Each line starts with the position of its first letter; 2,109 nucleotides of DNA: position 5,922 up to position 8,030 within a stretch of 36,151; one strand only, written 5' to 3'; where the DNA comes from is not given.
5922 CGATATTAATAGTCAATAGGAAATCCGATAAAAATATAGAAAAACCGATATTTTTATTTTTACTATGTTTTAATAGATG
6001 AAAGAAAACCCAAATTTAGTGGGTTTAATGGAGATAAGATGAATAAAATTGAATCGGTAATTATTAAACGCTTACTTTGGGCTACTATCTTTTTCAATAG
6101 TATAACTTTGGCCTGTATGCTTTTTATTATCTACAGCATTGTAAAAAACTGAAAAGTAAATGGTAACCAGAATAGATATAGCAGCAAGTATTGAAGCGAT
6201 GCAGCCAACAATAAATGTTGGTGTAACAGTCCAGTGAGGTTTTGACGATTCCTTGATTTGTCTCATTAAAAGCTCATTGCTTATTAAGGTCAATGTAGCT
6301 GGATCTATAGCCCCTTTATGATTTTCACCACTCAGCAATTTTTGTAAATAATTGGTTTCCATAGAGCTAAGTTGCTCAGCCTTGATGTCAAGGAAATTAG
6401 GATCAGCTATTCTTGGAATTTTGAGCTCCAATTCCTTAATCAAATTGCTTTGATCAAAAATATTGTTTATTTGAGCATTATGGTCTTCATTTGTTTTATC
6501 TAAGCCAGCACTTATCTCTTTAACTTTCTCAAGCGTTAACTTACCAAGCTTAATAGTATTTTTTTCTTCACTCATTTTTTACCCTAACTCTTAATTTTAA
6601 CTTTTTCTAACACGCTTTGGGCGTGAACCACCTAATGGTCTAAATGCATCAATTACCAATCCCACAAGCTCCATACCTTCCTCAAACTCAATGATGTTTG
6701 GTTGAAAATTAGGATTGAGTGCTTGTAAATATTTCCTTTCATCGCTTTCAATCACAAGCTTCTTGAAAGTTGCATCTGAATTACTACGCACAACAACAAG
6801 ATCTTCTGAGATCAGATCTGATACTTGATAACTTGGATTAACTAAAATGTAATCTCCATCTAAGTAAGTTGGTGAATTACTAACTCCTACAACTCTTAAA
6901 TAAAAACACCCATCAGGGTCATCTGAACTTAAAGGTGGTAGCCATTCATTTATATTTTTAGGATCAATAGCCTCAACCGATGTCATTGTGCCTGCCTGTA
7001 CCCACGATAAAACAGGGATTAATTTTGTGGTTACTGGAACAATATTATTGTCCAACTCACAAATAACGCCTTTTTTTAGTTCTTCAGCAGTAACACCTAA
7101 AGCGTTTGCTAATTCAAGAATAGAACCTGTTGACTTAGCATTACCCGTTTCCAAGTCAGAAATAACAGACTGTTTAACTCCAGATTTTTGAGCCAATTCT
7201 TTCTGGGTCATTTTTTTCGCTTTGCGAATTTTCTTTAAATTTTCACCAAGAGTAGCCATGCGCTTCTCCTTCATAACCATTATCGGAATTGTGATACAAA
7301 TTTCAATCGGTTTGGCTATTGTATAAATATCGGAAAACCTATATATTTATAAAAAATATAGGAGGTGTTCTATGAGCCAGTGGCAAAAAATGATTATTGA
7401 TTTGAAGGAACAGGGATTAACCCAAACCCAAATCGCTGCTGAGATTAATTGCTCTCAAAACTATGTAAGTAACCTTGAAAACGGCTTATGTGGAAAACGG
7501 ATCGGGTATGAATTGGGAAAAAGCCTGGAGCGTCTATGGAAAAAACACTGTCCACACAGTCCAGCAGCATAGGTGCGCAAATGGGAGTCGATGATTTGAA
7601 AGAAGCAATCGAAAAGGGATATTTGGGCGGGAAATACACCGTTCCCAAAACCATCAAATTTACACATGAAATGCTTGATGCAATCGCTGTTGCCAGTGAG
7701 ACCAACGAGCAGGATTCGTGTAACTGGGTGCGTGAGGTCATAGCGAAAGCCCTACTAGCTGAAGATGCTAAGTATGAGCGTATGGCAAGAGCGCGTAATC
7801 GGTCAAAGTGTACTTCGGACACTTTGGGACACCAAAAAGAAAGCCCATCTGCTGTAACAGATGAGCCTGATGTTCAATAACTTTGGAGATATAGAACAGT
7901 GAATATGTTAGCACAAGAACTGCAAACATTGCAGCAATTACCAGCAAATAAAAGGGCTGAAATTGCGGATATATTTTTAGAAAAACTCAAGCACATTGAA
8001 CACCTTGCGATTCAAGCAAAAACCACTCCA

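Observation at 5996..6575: Rex-position lysogeny gene: AT-rich tail-anchored membrane protein downstream of CI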

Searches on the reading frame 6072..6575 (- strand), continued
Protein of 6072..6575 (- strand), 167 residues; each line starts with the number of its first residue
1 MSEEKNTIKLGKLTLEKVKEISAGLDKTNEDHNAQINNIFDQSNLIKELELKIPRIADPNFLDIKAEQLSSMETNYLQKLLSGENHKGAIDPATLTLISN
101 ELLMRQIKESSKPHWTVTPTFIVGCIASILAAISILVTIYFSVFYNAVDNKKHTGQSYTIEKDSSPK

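Call 83: predict_structure(alignment_id=A2)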
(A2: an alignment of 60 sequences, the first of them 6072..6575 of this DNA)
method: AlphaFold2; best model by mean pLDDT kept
length: 167 residues; sequences in the alignment: 60
mean_pLDDT: 80.2   pTM: 0.49
mean pLDDT of the five models: 80.2, 79.2, 79.2, 78.9, 78.1
residues with pLDDT >= 90: 76; 70-90: 29; 50-70: 60; < 50: 2
segments of 3 or more residues with pLDDT < 50: none
pLDDT, mean of each block of 10 residues (from residue 1): 59 73 65 56 61 85 95 97 94 96 95 87 97 97 78 62 60
secondary structure, 60 per line:
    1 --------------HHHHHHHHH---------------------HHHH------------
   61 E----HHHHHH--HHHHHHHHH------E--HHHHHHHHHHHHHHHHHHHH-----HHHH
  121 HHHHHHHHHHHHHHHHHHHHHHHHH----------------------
elements in order: H15-23 H45-48 H66-71 H74-82 H92-111 H117-145
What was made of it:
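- Checked: AlphaFold2 gives a helix at 117-145 (call 83).
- A confident model covers residues 55-145 (call 83).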

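Call 86: fold_search(model_id=the predicted structure, library=pdb)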
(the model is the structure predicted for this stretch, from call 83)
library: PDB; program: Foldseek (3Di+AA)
matches with E <= 10: 41; with E <= 0.001: 0
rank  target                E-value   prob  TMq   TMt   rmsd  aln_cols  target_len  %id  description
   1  8c3a_CC               2.7e+00  0.11  0.17  0.24  25.6       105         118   16  Crystal structure of ailanthone bound to the Candida albicans 80S ribosome (released 2024-01-10)
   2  8oh6_CC               3.5e+00  0.10  0.17  0.24  25.5       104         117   16  Crystal structure of the Candida albicans 80S ribosome in complex with Paromomycin (500umol) (released 2024-10-02)
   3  8jiv_Ch               3.8e+00  0.10  0.19  0.27  23.8       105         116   19  Atomic structure of wheat ribosome reveals unique features of the plant ribosomes (released 2024-03-27)
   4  8oj3_CC               3.8e+00  0.09  0.19  0.26  23.9       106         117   13  Crystal structure of the Candida albicans 80S ribosome in complex with geneticin G418 (rotated state) (released 2024-10-09)
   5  8ip8_BB               3.8e+00  0.08  0.18  0.25  24.0       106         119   20  Wheat 80S ribosome stalled on AUG-Stop boron dependently (released 2024-02-21)
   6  8fru_h                4.0e+00  0.08  0.18  0.22   7.9        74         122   11  60S subunit of the Giardia lamblia 80S ribosome (released 2024-01-31)
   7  3j6b_T                4.6e+00  0.12  0.23  0.19  16.5       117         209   14  Structure of the yeast mitochondrial large ribosomal subunit (released 2014-04-09)
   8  1rzr_A                4.6e+00  0.09  0.15  0.08   8.5        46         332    9  crystal structure of transcriptional regulator-phosphoprotein-DNA complex (released 2004-10-12)
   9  9e6q_AX               4.6e+00  0.07  0.15  0.31   7.8        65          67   12  Cryo-EM structure of the Pyrobaculum calidifontis 50S ribosomal subunit in complex with Dri (released 2024-11-20)
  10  4v19_2                4.6e+00  0.06  0.19  0.18   9.2        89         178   10  Structure of the large subunit of the mammalian mitoribosome, part 1 of 2 (released 2014-10-08)
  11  8oi5_AI               4.9e+00  0.08  0.17  0.23  25.4       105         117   15  Crystal structure of the Candida albicans 80S ribosome in complex with Paromomycin (2mM) (released 2024-10-09)
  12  7au3_C                4.9e+00  0.08  0.21  0.14  22.2       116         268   12  Cytochrome c oxidase structure in F-state (released 2021-12-01)
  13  6yxy_BS               5.2e+00  0.06  0.19  0.21  10.9       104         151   12  State B of the Trypanosoma brucei mitoribosomal large subunit assembly intermediate (released 2020-10-14)
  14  8oeq_CC               5.5e+00  0.08  0.17  0.24  25.5       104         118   16  Crystal structure of the Candida albicans 80S ribosome in complex with Paromomycin (250uM) (released 2024-09-25)
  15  8buu_Y                5.9e+00  0.16  0.19  0.48   8.2        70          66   11  ARE-ABCF VmlR2 bound to a 70S ribosome (released 2023-04-05)
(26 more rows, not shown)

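Call 89: list_cluster_members(proteins=[P0067, P0068, P0070, P0075, P0082, P0090, P0114, P0141, P0165, P0043])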
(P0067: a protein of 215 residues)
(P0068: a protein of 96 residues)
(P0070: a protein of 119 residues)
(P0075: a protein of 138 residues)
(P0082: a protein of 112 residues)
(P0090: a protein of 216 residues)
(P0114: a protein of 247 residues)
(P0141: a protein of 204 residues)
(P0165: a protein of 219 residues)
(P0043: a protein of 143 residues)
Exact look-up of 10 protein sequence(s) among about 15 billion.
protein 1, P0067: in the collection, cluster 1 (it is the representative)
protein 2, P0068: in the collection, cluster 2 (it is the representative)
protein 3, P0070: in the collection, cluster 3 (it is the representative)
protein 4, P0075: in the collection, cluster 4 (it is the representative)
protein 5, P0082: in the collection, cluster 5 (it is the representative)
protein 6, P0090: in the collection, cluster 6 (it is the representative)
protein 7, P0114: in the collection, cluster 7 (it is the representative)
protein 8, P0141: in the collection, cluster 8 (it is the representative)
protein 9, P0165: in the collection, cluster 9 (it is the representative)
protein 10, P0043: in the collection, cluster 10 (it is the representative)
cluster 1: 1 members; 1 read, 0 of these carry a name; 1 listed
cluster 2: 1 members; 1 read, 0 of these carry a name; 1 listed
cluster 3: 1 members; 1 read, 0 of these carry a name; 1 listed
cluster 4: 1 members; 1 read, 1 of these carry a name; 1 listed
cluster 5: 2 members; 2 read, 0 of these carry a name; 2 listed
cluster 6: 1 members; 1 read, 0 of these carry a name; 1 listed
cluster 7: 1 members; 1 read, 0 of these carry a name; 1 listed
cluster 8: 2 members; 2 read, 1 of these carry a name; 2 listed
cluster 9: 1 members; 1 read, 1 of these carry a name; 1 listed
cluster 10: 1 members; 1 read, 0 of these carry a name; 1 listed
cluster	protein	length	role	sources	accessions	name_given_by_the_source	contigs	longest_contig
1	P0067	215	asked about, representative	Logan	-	-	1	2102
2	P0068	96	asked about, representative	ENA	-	-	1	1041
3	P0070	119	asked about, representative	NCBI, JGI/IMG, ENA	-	-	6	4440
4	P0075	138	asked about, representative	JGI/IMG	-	hypothetical protein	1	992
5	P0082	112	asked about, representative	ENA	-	-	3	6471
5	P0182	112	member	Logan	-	-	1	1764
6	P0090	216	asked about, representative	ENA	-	-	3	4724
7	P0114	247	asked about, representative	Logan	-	-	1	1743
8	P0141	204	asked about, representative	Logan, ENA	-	-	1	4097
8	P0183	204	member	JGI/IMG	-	hypothetical protein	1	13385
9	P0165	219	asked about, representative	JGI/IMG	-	hypothetical protein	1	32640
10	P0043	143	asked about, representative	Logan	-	-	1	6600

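Call 90: find_encoding_contigs(protein=P0070, flank=4000, max_places=2)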
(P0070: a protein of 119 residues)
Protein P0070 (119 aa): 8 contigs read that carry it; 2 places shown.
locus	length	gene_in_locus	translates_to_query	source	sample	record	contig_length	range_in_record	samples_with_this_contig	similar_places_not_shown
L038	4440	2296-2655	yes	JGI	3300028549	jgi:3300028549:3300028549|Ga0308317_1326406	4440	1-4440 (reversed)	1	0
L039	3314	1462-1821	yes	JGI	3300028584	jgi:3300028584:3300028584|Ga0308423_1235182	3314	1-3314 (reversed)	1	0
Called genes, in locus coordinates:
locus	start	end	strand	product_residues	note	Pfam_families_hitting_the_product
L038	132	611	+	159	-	-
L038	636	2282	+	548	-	PF01555:N6_N4_Mtase, PF04471:Mrr_cat, PF22722:NA-iREase1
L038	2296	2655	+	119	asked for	-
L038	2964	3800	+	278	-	-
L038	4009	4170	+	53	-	-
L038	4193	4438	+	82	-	?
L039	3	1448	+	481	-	?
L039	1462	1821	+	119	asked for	-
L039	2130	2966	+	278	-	-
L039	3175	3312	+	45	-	?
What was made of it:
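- Distant family members with partner peptides lie in non-prophage contexts linked to restriction-modification genes (call 90), where a lysis-lysogeny role makes no sense.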

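Call 91: find_encoding_contigs(protein=P0082, flank=4000, max_places=2)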
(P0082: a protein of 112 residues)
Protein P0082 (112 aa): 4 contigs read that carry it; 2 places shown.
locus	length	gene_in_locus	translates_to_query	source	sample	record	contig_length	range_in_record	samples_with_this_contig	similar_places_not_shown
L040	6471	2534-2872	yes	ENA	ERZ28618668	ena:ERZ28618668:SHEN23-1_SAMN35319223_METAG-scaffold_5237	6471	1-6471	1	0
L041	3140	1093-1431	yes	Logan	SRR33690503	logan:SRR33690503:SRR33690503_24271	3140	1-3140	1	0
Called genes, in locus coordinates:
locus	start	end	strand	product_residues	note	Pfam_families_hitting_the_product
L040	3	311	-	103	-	?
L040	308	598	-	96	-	-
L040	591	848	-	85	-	-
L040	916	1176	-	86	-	-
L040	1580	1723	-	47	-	-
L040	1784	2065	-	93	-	-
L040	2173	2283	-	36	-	-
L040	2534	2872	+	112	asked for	-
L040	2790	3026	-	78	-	-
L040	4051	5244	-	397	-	PF00929:RNase_T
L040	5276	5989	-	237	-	PF00717:Peptidase_S24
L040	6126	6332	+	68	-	-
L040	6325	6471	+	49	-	?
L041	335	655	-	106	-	-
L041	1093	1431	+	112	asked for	-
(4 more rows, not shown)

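Call 96: find_encoding_contigs(protein=P0090, flank=3000, max_places=2)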
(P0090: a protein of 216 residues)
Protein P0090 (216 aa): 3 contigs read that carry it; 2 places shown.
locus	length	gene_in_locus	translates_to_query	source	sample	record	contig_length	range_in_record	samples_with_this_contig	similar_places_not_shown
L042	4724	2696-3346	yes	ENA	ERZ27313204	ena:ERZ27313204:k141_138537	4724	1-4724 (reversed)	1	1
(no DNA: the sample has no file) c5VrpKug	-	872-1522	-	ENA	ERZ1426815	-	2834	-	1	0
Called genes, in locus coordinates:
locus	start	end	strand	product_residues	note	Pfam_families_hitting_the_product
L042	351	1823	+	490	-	PF13655:RVT_N, PF00078:RVT_1, PF08388:GIIM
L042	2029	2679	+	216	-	PF13240:Zn_Ribbon_1 (weak)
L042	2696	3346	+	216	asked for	-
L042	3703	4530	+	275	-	-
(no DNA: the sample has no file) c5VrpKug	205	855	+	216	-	PF13240:Zn_Ribbon_1 (weak)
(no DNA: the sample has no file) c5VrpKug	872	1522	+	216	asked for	-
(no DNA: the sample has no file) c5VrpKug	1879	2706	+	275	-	-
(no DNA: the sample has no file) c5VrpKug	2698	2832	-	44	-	?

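Call 97: find_encoding_contigs(protein=P0043, flank=3500, max_places=1)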
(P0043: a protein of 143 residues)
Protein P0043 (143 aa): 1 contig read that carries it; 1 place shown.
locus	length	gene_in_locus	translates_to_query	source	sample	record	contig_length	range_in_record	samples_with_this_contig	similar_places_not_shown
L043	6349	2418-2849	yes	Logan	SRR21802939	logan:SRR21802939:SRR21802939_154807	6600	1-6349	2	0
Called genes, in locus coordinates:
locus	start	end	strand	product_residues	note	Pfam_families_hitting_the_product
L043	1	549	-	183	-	?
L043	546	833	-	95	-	-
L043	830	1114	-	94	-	-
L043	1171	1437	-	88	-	-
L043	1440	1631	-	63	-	PF14549:P22_Cro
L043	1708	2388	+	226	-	PF12844:HTH_19, PF13560:HTH_31 (weak), PF01381:HTH_3, PF00717:Peptidase_S24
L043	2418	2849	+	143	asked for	-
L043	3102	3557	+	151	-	-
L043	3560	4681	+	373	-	PF13479:AAA_24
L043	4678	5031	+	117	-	-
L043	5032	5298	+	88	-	-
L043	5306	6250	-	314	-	-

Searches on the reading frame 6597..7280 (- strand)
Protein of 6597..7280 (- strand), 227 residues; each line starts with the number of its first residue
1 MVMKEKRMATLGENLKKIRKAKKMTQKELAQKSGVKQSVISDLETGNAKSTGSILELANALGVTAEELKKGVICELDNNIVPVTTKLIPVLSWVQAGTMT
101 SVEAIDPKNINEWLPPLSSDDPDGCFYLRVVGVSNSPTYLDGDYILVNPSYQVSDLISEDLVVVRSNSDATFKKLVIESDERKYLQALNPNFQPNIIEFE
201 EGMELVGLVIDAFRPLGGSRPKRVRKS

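Call 4: search_protein_families(library=pfam, proteins=[window:6597-7280:-], max_evalue=1)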
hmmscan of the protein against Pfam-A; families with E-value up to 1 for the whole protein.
window:6597-7280:- (227 aa): 14 families
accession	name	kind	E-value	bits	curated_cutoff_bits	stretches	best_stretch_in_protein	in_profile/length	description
PF00717.28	Peptidase_S24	-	1.1e-16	61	23.3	1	89-210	1-116/116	Peptidase S24-like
PF01381.28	HTH_3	-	1.6e-14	54.1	23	1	15-68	1-55/55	Helix-turn-helix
PF13560.12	HTH_31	-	1.2e-08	35.6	27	1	11-68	2-61/64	Helix-turn-helix domain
PF13443.12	HTH_26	-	8e-08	32.9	22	1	14-68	1-57/63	Cro/C1-type HTH DNA-binding domain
PF12844.13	HTH_19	-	1.2e-07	31.9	30.2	1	12-72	1-62/64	Helix-turn-helix domain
PF13744.12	HTH_37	-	0.00026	21.2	27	1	10-63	18-73/80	Helix-turn-helix domain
PF13413.12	HTH_25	-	0.00075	19.7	24.6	1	15-49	2-36/62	Helix-turn-helix domain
PF10502.14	Peptidase_S26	-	0.0012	19.3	22.9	1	129-174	27-75/168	Signal peptidase, peptidase S26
PF17762.8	HTH_ParB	-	0.081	13.5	22.6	1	14-42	11-39/102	ParB HTH domain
PF15731.11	MqsA_antitoxin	-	0.11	13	30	1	12-61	71-120/131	Antitoxin component of bacterial toxin-antitoxin system, MqsA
PF13412.12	HTH_24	-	0.13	12.3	21.9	0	19-40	13-34/48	Winged helix-turn-helix DNA-binding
PF01047.28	MarR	-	0.2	12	24.6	1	15-41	9-35/59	MarR family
PF21634.3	MOV-10_beta-barrel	-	0.2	11.6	23.6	1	124-153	16-46/88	Helicase MOV-10, beta-barrel domain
PF04545.22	Sigma70_r4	-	0.21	11.5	24.1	0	21-44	18-41/50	Sigma-70, region 4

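Call 5: search_protein_families(library=phrogs, proteins=[window:6597-7280:-], max_evalue=1)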
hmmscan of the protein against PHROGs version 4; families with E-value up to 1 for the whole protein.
window:6597-7280:- (227 aa): 58 families (the best 25 are shown)
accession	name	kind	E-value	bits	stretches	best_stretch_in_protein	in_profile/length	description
phrog_4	-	transcription regulation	1.2e-45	157.2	1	3-219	125-342/400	transcriptional repressor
phrog_8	-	transcription regulation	4.2e-14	53.8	1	2-67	68-134/346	transcriptional regulator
phrog_3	-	transcription regulation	3.3e-13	51.2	1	4-77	82-157/430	transcriptional repressor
phrog_5823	-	transcription regulation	6.8e-12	46.2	1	7-68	3-66/404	transcriptional regulator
phrog_2967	-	transcription regulation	5.8e-11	43.3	1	3-90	3-93/225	transcriptional regulator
phrog_2339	-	DNA, RNA and nucleotide metabolism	3e-10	41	1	6-64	21-81/98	HTH DNA binding protein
phrog_1373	-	transcription regulation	3.6e-10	41.1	1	6-66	60-120/166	transcriptional regulator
phrog_2439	-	transcription regulation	5.5e-10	39.6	1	7-66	4-64/367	transcriptional regulator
phrog_7241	-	transcription regulation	2.6e-09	38.2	1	15-68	66-120/122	transcriptional regulator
phrog_2328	-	transcription regulation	3.1e-08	34.5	1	5-72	9-78/128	transcriptional repressor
phrog_8558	-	unknown function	4.6e-08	34.3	1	118-212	13-107/114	-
phrog_7950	-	transcription regulation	3.4e-07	31.2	1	10-47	7-44/68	transcriptional repressor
phrog_2104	-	unknown function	7.2e-07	30.4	1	12-57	41-86/103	-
phrog_6201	-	transcription regulation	7.3e-07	30.1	1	120-214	23-116/121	CI-like repressor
phrog_4836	-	transcription regulation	6.5e-06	26.8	1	9-63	74-129/194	CII-like regulator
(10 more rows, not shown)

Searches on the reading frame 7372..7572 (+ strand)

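Call 4: search_protein_families(library=pfam, proteins=[window:7372-7572:+], max_evalue=1)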
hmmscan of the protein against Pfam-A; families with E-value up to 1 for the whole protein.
window:7372-7572:+ (66 aa): 14 families
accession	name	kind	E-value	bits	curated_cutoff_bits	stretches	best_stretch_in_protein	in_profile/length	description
PF01381.28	HTH_3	-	7.5e-08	32.7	23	1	11-38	5-32/55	Helix-turn-helix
PF13560.12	HTH_31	-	3e-05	24.7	27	1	13-39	12-38/64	Helix-turn-helix domain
PF13384.12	HTH_23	-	0.00022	21.4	24.6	1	8-35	10-37/50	Homeodomain-like domain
PF04545.22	Sigma70_r4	-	0.00022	21.1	24.1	1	12-36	17-41/50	Sigma-70, region 4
PF13744.12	HTH_37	-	0.0058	16.8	27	1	11-38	27-54/80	Helix-turn-helix domain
PF00196.25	GerE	-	0.0086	16.1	23.5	1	2-33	4-35/57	Bacterial regulatory proteins, luxR family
PF07506.17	RepB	-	0.012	16.1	30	1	3-35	9-41/185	RepB plasmid partitioning protein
PF12844.13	HTH_19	-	0.016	15.6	30.2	1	12-38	9-35/64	Helix-turn-helix domain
PF17762.8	HTH_ParB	-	0.027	15.1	22.6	1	12-35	17-40/102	ParB HTH domain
PF24625.1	DUF7626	-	0.031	14.5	27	1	6-25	7-26/55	Domain of unknown function (DUF7626)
PF13413.12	HTH_25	-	0.035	14.4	24.6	1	13-38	8-33/62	Helix-turn-helix domain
PF13936.12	HTH_38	-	0.077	13.2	27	1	8-33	13-38/44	Helix-turn-helix domain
PF18815.6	AFP_2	-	0.11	13.1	25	1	14-40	14-40/52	Bacterial antifreeze protein repeat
PF08281.18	Sigma70_r4_2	-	0.23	11.6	25.7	1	5-32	15-43/54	Sigma-70, region 4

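Call 5: search_protein_families(library=phrogs, proteins=[window:7372-7572:+], max_evalue=1)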
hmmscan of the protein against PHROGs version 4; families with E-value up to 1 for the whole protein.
window:7372-7572:+ (66 aa): 47 families (the best 25 are shown)
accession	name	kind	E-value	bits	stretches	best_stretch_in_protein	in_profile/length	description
phrog_6831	-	transcription regulation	7.9e-27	94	1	1-63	1-65/68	transcriptional regulator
phrog_6223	-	transcription regulation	5.7e-08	33.7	1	4-58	7-59/73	transcriptional repressor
phrog_1373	-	transcription regulation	1.7e-07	32.4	1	11-41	72-102/166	transcriptional regulator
phrog_8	-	transcription regulation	3.3e-07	31.1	1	10-40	83-113/346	transcriptional regulator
phrog_17493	-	unknown function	1.1e-05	26.4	1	3-59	39-93/139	-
phrog_3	-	transcription regulation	3.7e-05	24.7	1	7-39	92-124/430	transcriptional repressor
phrog_1124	-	transcription regulation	0.00022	21.8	1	3-39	8-44/177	transcriptional regulator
phrog_2339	-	DNA, RNA and nucleotide metabolism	0.00039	21.4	1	11-38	34-61/98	HTH DNA binding protein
phrog_5767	-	transcription regulation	0.00081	19.9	1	3-37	292-326/393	sigma factor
phrog_8038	-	unknown function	0.00093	20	1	3-58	5-59/66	-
phrog_351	-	transcription regulation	0.0014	18.3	1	6-37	681-716/928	RNA polymerase sigma factor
phrog_4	-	transcription regulation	0.0018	18.3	1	4-38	137-168/400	transcriptional repressor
phrog_16553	-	transcription regulation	0.0024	18.9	1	3-38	10-45/92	transcriptional repressor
phrog_1033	-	DNA, RNA and nucleotide metabolism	0.0025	18.6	1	7-36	144-173/334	ParB-like partition protein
phrog_1157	-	integration and excision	0.0031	17.8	1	6-37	8-39/422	transposase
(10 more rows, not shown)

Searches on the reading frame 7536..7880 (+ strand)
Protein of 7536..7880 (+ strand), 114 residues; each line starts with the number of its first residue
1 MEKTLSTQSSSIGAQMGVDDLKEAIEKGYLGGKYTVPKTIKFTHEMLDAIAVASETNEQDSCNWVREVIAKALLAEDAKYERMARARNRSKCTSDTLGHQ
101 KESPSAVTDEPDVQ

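Call 4: search_protein_families(library=pfam, proteins=[window:7536-7880:+], max_evalue=1)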
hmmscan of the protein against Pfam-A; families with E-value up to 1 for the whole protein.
window:7536-7880:+ (114 aa): 0 families

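Call 5: search_protein_families(library=phrogs, proteins=[window:7536-7880:+], max_evalue=1)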
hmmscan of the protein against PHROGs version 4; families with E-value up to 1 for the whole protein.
window:7536-7880:+ (114 aa): 1 family
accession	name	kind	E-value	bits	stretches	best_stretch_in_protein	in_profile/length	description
phrog_36972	-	unknown function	3.4e-60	201.7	1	16-114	1-99/106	-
